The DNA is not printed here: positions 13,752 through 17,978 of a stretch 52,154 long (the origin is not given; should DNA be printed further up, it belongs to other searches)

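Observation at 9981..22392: Tandem triplet of giant YVTN-propeller / PKD-like mosaic surface glycoproteins occupying 12.4 kb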

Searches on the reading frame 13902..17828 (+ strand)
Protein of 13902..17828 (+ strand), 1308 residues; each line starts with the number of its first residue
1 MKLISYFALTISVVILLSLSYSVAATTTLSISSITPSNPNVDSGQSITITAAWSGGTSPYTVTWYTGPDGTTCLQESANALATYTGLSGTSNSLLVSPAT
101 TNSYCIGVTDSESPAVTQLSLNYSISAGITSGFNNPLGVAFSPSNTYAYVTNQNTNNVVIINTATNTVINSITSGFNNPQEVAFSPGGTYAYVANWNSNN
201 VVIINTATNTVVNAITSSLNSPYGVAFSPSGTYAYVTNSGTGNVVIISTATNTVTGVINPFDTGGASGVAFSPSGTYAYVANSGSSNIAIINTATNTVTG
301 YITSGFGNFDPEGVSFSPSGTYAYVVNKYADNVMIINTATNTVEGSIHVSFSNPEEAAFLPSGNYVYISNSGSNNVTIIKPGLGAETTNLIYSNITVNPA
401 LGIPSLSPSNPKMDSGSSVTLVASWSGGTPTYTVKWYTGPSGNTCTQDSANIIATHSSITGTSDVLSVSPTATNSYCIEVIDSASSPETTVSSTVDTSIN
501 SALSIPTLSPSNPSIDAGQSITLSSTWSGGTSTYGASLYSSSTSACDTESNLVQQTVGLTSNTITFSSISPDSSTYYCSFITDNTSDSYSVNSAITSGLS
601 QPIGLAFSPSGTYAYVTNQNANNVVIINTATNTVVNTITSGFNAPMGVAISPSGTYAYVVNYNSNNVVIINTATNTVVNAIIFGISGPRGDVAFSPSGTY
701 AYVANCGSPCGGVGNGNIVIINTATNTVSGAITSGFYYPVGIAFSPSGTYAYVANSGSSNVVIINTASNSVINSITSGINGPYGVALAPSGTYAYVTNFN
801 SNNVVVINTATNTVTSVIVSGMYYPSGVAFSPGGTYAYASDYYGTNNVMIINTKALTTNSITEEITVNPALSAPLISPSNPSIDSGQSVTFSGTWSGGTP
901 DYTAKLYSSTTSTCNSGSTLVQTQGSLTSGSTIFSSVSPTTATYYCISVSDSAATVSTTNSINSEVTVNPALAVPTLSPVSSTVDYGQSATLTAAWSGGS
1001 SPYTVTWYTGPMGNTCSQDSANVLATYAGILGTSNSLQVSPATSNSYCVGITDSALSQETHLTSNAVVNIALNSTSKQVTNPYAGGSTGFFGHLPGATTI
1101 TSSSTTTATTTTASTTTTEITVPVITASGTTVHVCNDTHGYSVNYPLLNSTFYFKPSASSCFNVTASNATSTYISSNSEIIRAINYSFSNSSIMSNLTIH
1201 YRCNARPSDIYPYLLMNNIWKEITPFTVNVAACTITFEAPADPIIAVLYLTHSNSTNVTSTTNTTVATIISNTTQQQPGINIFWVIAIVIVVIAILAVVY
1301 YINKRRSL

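Call 3: search_protein_families(library=pfam, proteins=[window:13902-17828:+], max_evalue=0.01)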
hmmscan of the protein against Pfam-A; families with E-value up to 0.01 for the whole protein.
window:13902-17828:+ (1308 aa): 6 families
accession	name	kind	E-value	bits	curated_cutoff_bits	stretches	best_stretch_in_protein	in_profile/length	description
PF10282.15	Lactonase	-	5.1e-21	75.7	21.7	4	225-380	148-319/344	Lactonase, 7-bladed beta-propeller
PF02239.22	Cytochrom_D1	-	8.9e-15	54.5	25.5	2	587-680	23-114/368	Cytochrome D1 heme domain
PF13927.12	Ig_3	-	7e-11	42.9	30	1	976-1043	5-65/78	Immunoglobulin domain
PF01731.26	Arylesterase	-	7.7e-10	39.3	21.3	0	635-674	46-85/86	Arylesterase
PF03088.22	Str_synth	-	1.1e-05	25.9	25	0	811-838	45-72/89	Strictosidine synthase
PF24339.2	OB_DEPS-1_3rd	-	8.4e-05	22.7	27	0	39-66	35-62/63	P-granule-associated protein DEPS-1, third OB-fold domain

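Call 4: search_protein_families(library=ncbifam, proteins=[window:13902-17828:+], max_evalue=0.01)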
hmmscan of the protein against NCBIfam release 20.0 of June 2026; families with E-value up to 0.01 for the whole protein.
window:13902-17828:+ (1308 aa): 10 families
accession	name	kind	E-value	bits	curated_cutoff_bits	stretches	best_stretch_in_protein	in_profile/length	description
TIGR02276.1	beta_rpt_yvtn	repeat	9.7e-82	268.7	27.85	11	609-651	1-42/42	beta-propeller repeat protein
TIGR03866.1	PQQ_ABC_repeats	subfamily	1.8e-56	191.5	287.3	4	108-255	15-160/310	PQQ-dependent catabolism-associated beta-propeller protein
NF052340.1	hydrazine_beta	equivalog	5.6e-38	131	560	4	589-773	22-202/372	hydrazine synthase subunit beta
NF052460.1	L-NosZ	equivalog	2e-26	92.6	700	4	738-846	175-281/480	clade III lactonase-type nitrous-oxide reductase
NF052342.1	hydrazine_BC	exception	4.4e-24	84.6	1250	3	132-287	37-191/690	hydrazine synthase subunit beta-gamma fusion subunit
NF052280.1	7_blade_YncE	equivalog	1.2e-23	83.5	400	5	137-237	219-316/338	7-bladed beta-propeller protein YncE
NF050136.1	PGL_lacton_Staph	exception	8.3e-10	38.2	500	0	272-380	151-268/341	6-phosphogluconolactonase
NF038117.1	choice_anch_I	subfamily_domain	3.4e-08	32.8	300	2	139-344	4-210/458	choice-of-anchor I family protein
TIGR03907.1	QH_beta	equivalog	9.7e-06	24.9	223.2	0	616-676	5-66/338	quinohemoprotein amine dehydrogenase subunit beta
TIGR02375.1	pseudoazurin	equivalog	0.00068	19.4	109.85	0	178-237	13-72/116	pseudoazurin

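Call 8: find_homologous_proteins(query=window:13902-17828:+, max_evalue=1e-10)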
Query window:13902-17828:+ (1308 aa): 1098 proteins with E <= 1e-10 among 8000 candidates; the best 120 are listed.
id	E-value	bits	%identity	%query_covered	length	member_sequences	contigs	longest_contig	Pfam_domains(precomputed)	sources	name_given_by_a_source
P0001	0.0e+0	2564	95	100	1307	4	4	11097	PF22494.4,PF10282.16,PF13927.13,PF01731.27,PF02239.23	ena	-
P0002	0.0e+0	1452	51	84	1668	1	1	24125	PF22494.4,PF10282.16,PF01731.27,PF26550.2,PF02239.23,PF23414.2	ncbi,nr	ncbi:MAG: YncE family protein [Candidatus Marsarchaeota archaeon]|nr:YncE family protein [Candidatus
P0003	0.0e+0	1439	49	76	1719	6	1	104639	PF22494.4,PF10282.16,PF24814.2,PF01731.27,PF03088.23,PF02239.23,PF01436.28,PF08450.19,PF23414.2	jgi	jgi:YVTN family beta-propeller protein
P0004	0.0e+0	1426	59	74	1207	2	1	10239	PF25174.2,PF23381.2,PF01731.27,PF02239.23,PF24684.2,PF01436.28,PF08450.19,PF22494.4,PF10282.16,PF03088.23,PF26550.2,PF23414.2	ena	-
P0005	0.0e+0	1408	53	98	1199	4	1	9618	PF22494.4,PF10282.16,PF13927.13,PF01731.27,PF02239.23,PF01436.28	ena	-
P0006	0.0e+0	1385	48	80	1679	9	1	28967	PF22494.4,PF10282.16,PF25174.2,PF01731.27,PF24807.2,PF26550.2,PF02239.23,PF01436.28,PF08450.19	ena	-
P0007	0.0e+0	1330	62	74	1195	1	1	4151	PF22494.4,PF10282.16,PF01731.27,PF02239.23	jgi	jgi:YVTN family beta-propeller protein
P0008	0.0e+0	1299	56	74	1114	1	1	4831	PF10282.16,PF01731.27,PF02239.23,PF23414.2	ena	-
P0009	0.0e+0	1232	59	74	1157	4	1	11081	PF22494.4,PF10282.16,PF01731.27,PF03088.23,PF02239.23,PF23414.2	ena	-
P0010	0.0e+0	1214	58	73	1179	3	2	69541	PF22494.4,PF10282.16,PF01731.27,PF03088.23,PF26550.2,PF02239.23,PF01436.28,PF08450.19,PF23414.2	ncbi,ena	-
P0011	0.0e+0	1199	61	73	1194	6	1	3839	PF25174.2,PF24814.2,PF23381.2,PF01731.27,PF25175.2,PF02239.23,PF01436.28,PF08450.19,PF22494.4,PF10282.16,PF03088.23,PF26550.2,PF23414.2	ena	-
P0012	0.0e+0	1194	61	73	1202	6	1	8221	PF22494.4,PF10282.16,PF01731.27,PF26550.2,PF02239.23,PF01436.28,PF23414.2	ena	-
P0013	0.0e+0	1185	60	73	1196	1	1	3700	PF25174.2,PF24814.2,PF23381.2,PF01731.27,PF02239.23,PF01436.28,PF08450.19,PF22494.4,PF10282.16,PF03088.23,PF26550.2,PF23414.2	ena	-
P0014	0.0e+0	1161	47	83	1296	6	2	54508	PF10282.16,PF13927.13,PF01731.27,PF26550.2,PF02239.23,PF23414.2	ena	-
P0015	0.0e+0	1158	52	95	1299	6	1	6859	PF22494.4,PF10282.16,PF24814.2,PF13927.13,PF01731.27,PF26550.2,PF02239.23,PF23414.2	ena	-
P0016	0.0e+0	1144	50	99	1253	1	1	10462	PF22494.4,PF10282.16,PF13927.13,PF01731.27,PF26550.2,PF02239.23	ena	-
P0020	0.0e+0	1097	52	95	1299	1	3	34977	PF10282.16,PF13927.13,PF01731.27,PF02239.23,PF23414.2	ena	-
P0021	0.0e+0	1076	51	94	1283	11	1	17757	PF25174.2,PF24814.2,PF01731.27,PF25175.2,PF24817.2,PF02239.23,PF01436.28,PF22494.4,PF10282.16,PF13927.13,PF26550.2,PF23414.2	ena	-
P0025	5.7e-286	970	49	74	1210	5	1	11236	PF22494.4,PF10282.16,PF25174.2,PF21783.3,PF02239.23,PF20010.6,PF23414.2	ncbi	-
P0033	1.7e-261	889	49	56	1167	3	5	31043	PF25174.2,PF01731.27,PF25175.2,PF21783.3,PF02239.23,PF20010.6,PF24684.2,PF01436.28,PF22494.4,PF10282.16,PF25172.2,PF26550.2,PF23414.2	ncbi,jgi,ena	jgi:YVTN family beta-propeller protein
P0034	4.5e-260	884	52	54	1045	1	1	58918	PF22494.4,PF10282.16,PF25174.2,PF24814.2,PF25175.2,PF21783.3,PF02239.23,PF20010.6,PF23414.2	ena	-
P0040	1.3e-218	747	41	76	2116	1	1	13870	PF25174.2,PF01731.27,PF03088.23,PF26550.2,PF02239.23,PF24684.2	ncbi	-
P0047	6.4e-193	662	35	71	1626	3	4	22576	PF10282.16,PF25174.2,PF24814.2,PF25175.2,PF21783.3,PF26550.2,PF02239.23,PF20010.6,PF08450.19,PF23414.2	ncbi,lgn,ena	-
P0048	7.7e-193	661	50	44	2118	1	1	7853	PF13927.13,PF02239.23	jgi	jgi:YVTN family beta-propeller protein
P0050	1.7e-190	654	39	66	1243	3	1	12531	PF22494.4,PF10282.16,PF25174.2,PF23381.2,PF13927.13,PF01731.27,PF21783.3,PF26550.2,PF02239.23,PF08450.19,PF23414.2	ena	-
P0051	2.5e-190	653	47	16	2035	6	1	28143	PF13573.13,PF13927.13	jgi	-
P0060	8.3e-164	565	45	15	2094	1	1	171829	PF13573.13,PF13927.13,PF19081.7,PF16709.12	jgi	jgi:hypothetical protein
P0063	4.5e-145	503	39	15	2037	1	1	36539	PF13927.13,PF19081.7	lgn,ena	-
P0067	1.2e-131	459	41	14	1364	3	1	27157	PF13927.13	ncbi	ncbi:MAG: hypothetical protein ABSB26_09460, partial [Nitrososphaerales archaeon]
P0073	9.6e-125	436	32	63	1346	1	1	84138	PF13927.13,PF21783.3,PF01436.28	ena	-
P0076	5.1e-123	430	32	32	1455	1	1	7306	PF13927.13,PF01436.28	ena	-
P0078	8.9e-121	423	46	11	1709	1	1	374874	PF13927.13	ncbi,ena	-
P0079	1.5e-118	415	49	38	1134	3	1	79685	PF10282.16,PF25174.2,PF01731.27,PF02239.23,PF23414.2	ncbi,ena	-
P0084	9.7e-116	406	35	18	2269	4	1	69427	PF25168.2,PF25174.2,PF24814.2,PF23381.2,PF01731.27,PF21783.3,PF02239.23,PF24684.2,PF01436.28,PF07676.19,PF08450.19,PF22494.4,PF10282.16,PF25172.2,PF13585.13,PF05694.18,PF18676.7,PF24807.2,PF03088.23,PF26550.2,PF04053.21,PF23414.2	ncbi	ncbi:MAG: YVTN family beta-propeller repeat protein [Mucilaginibacter sp.]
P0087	4.6e-111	390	32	32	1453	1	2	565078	PF13573.13,PF13927.13,PF21783.3,PF01436.28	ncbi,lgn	-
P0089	1.7e-109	385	39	17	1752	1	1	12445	PF13573.13,PF13927.13,PF16709.12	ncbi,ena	-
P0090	1.8e-109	385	45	17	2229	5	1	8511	PF25174.2,PF23381.2,PF01731.27,PF12894.14,PF21783.3,PF02239.23,PF24684.2,PF01436.28,PF07676.19,PF08450.19,PF22494.4,PF10282.16,PF13585.13,PF05694.18,PF18676.7,PF26550.2,PF23414.2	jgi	jgi:gliding motility-associated-like protein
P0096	4.1e-106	374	43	11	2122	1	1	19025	PF13927.13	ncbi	-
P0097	1.2e-104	369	38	18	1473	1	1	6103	PF13927.13,PF21783.3,PF01436.28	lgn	-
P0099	3.8e-104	368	40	43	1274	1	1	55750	PF10282.16,PF24814.2,PF26550.2,PF02239.23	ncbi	-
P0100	5.2e-104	367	39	15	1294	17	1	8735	PF22352.3,PF13573.13,PF13927.13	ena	-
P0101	1.2e-103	366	38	18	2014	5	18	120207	PF25174.2,PF24814.2,PF23381.2,PF01731.27,PF12894.14,PF25175.2,PF21783.3,PF02239.23,PF01436.28,PF07676.19,PF08450.19,PF24506.2,PF22494.4,PF10282.16,PF25172.2,PF13585.13,PF05694.18,PF26550.2,PF25460.2,PF23414.2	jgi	jgi:gliding motility-associated-like protein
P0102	3.1e-103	365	40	31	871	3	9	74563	PF10282.16,PF02239.23,PF00400.39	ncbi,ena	-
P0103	3.0e-102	361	37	17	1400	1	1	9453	PF00801.27,PF25174.2,PF18981.7,PF22058.3,PF01731.27,PF21783.3,PF02239.23,PF01436.28,PF08450.19,PF18911.7,PF22494.4,PF08816.18,PF10282.16,PF25339.2,PF03088.23,PF23414.2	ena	-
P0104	2.8e-101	358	44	15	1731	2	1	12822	PF25174.2,PF07433.18,PF24814.2,PF23381.2,PF01731.27,PF12894.14,PF13570.14,PF21783.3,PF02239.23,PF24684.2,PF01436.28,PF07676.19,PF24780.2,PF08450.19,PF22494.4,PF10282.16,PF13895.13,PF25172.2,PF05694.18,PF13927.13,PF18962.8,PF24807.2,PF23414.2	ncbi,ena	-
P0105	5.3e-101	357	41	12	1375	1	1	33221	PF13927.13,PF01436.28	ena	-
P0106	5.4e-101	357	31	32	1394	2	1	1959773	PF13573.13,PF13927.13,PF01436.28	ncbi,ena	-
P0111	1.2e-95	339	37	15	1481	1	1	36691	PF10282.16,PF13573.13,PF13927.13,PF01436.28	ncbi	-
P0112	4.0e-95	338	32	57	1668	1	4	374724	PF16820.12,PF00801.27,PF25174.2,PF18981.7,PF24814.2,PF01731.27,PF13570.14,PF21783.3,PF02239.23,PF24684.2,PF08329.17,PF24796.2,PF01436.28,PF07676.19,PF08450.19,PF18911.7,PF22494.4,PF10282.16,PF25172.2,PF24807.2,PF01835.26,PF23414.2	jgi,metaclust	metaclust:\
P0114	8.7e-94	333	57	12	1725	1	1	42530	PF13927.13,PF23664.2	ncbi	-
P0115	2.3e-93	332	54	12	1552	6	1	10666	PF07495.20,PF00801.27,PF13573.13,PF13927.13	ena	-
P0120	5.9e-91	324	40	48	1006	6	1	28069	PF10282.16,PF25174.2,PF24814.2,PF01731.27,PF26550.2,PF02239.23,PF23414.2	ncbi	-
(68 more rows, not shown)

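Call 9: find_encoding_contigs(protein=window:13902-17828:+, flank=10000, max_places=6)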
Protein window:13902-17828:+ (1308 aa): no gene with exactly this product is on record in the collection.

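Call 12: find_encoding_contigs(protein=P0001, flank=10000, max_places=4)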
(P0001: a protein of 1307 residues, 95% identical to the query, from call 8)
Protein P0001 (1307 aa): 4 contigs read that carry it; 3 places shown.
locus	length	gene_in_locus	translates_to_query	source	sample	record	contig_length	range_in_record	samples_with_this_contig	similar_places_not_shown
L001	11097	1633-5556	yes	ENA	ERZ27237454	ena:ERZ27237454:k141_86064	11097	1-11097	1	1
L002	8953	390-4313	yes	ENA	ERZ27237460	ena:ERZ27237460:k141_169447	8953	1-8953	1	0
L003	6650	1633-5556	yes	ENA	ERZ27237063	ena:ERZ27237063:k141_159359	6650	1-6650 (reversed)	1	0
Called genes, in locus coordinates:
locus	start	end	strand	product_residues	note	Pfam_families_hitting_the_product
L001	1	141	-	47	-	?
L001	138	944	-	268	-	PF01656:CbiA, PF10609:ParA, PF13614:AAA_31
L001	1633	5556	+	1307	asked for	PF13927:Ig_3 (faint), PF01731:Arylesterase (faint), PF22494:choice_anch_I (faint), PF02239:Cytochrom_D1 (faint), PF10282:Lactonase (weak)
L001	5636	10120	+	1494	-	PF25174:Beta-prop_THOC3, PF01731:Arylesterase (faint), PF22494:choice_anch_I (faint), PF10282:Lactonase (weak)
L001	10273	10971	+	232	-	PF10584:Proteasome_A_N, PF00227:Proteasome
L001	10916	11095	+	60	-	?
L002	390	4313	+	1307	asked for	PF13927:Ig_3 (faint), PF01731:Arylesterase (faint), PF22494:choice_anch_I (faint), PF02239:Cytochrom_D1 (faint), PF10282:Lactonase (weak)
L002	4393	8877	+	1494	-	PF25174:Beta-prop_THOC3, PF01731:Arylesterase (faint), PF22494:choice_anch_I (faint), PF10282:Lactonase (weak)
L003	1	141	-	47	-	?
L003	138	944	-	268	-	PF01656:CbiA, PF10609:ParA, PF13614:AAA_31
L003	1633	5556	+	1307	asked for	PF13927:Ig_3 (faint), PF01731:Arylesterase (faint), PF22494:choice_anch_I (faint), PF02239:Cytochrom_D1 (faint), PF10282:Lactonase (weak)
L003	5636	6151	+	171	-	-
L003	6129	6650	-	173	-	?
